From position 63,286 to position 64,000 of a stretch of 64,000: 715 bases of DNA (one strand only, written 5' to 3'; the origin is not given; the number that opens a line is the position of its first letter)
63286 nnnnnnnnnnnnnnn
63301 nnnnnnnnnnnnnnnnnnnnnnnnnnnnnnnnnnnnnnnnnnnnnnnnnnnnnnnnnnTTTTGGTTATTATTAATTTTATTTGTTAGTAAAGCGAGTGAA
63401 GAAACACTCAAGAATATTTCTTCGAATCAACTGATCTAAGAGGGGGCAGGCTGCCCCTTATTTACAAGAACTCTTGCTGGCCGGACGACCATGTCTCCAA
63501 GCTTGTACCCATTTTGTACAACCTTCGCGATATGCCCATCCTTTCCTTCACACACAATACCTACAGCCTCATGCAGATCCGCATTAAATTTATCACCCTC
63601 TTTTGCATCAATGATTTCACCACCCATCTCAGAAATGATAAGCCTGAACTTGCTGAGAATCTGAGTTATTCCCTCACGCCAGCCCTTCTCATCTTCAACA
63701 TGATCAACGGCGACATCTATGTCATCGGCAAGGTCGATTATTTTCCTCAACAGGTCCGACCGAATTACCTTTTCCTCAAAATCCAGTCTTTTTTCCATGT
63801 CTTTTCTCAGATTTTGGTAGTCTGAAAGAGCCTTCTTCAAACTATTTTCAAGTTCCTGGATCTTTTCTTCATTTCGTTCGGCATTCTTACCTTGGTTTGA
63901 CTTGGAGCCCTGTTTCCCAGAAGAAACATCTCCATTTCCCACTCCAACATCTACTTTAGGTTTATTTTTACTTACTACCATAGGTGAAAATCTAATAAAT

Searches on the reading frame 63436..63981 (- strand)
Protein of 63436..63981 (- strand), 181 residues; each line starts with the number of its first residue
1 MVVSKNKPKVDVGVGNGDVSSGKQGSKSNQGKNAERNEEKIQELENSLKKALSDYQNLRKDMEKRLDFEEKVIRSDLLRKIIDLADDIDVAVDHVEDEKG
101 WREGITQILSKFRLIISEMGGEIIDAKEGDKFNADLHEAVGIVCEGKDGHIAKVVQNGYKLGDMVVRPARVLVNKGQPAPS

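Call 23: find_encoding_contigs(protein=window:63436-63981:-, flank=10000, max_places=4)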
Protein window:63436-63981:- (181 aa): 1 contig read that carries it; 1 place shown.
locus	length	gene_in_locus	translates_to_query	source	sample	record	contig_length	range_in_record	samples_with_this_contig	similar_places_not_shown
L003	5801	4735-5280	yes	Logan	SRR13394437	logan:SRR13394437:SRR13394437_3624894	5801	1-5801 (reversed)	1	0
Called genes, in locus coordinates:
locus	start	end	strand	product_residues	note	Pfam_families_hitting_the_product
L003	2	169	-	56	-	?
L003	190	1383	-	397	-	PF01476:LysM (weak)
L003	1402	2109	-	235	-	-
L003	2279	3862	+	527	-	PF03193:RsgA_GTPase (faint), PF03308:MeaB (faint), PF13555:AAA_29 (faint), PF00005:ABC_tran, PF00006:ATP-synt_ab (faint), PF12848:ABC_tran_Xtn (weak), PF00005:ABC_tran, PF13304:AAA_21 (weak), +2 more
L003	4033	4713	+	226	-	PF01628:HrcA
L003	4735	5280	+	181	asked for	PF01025:GrpE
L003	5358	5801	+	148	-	?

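Call 65: search_protein_families(library=pfam, proteins=[L003:190-1383:-], max_evalue=0.001)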
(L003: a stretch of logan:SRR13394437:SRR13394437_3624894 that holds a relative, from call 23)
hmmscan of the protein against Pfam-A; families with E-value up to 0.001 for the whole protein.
L003:190-1383:- (397 aa): 2 families
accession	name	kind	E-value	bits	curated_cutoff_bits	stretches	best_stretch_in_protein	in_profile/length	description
PF06030.18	WxLIP_PGBD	-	1.3e-07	32.2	27.3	1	52-162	5-120/121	WxL Interacting Protein, peptidoglycan binding domain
PF01476.26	LysM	-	7.6e-06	26.2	20.9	1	350-393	1-43/43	LysM domain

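Call 88: search_protein_families(library=ncbifam, proteins=[L003:1402-2109:-, L003:190-1383:-], max_evalue=0.01)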
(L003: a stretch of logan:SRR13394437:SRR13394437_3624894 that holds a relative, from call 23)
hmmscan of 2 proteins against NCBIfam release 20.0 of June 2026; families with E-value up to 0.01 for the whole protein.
L003:1402-2109:- (235 aa): 0 families

L003:190-1383:- (397 aa): 5 families
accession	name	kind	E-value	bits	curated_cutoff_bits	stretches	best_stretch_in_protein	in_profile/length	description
NF040883.1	amid_act_ActS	equivalog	2.6e-06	26.9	375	1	319-393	10-79/242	amidase activator ActS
NF050804.1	CellDivDipMCaul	equivalog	3.4e-06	26.2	900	1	350-395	311-356/634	cell division endopeptidase DipM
NF047755.1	LIC_10271_M23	exception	0.0026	17.5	180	1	343-396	20-73/207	LIC_10271 family cell wall hydrolase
NF008050.0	PRK10783.1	equivalog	0.0065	14.8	508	1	347-392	343-387/457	murein transglycosylase D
NF045846.1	MSC0882_dom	subfamily_domain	0.0086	15.3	60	0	291-369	137-216/244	MSC_0882 family membrane protein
